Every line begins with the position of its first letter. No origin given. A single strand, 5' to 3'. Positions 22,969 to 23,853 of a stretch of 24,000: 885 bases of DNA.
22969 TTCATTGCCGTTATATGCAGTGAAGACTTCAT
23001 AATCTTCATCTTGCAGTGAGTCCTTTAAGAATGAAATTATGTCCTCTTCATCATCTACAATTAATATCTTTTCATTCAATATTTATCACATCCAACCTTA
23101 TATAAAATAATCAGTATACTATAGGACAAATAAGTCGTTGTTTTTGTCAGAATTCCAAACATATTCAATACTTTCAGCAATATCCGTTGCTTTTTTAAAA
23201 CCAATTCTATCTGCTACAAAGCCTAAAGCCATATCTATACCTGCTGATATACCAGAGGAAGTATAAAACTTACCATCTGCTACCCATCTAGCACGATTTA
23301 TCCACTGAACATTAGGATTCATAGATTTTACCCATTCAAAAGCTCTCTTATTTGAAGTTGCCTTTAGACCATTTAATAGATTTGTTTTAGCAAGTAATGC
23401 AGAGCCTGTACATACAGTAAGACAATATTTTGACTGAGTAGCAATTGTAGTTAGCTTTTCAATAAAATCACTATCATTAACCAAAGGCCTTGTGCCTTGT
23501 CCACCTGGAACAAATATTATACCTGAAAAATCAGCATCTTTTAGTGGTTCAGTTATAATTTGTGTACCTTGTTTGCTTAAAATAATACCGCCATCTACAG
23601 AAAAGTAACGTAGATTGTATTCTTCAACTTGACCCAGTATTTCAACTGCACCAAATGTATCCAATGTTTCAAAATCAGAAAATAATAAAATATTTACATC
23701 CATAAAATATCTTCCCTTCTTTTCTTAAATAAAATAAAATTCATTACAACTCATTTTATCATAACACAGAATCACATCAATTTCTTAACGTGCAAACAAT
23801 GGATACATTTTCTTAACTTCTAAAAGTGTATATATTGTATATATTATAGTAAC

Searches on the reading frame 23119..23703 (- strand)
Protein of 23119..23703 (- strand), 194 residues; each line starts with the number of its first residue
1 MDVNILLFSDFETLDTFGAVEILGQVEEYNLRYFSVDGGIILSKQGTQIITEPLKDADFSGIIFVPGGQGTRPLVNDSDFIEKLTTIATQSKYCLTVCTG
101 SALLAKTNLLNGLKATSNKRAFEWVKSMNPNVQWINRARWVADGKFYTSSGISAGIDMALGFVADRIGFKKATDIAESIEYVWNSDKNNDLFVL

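Call 82: search_protein_families(library=pfam, proteins=[window:23119-23703:-], max_evalue=0.001)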
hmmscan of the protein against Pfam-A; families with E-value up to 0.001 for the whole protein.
window:23119-23703:- (194 aa): 1 family
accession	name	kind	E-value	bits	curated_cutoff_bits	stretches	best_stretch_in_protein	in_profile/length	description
PF01965.30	DJ-1_PfpI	-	6.5e-19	68.8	26.6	1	3-163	3-163/165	DJ-1/PfpI family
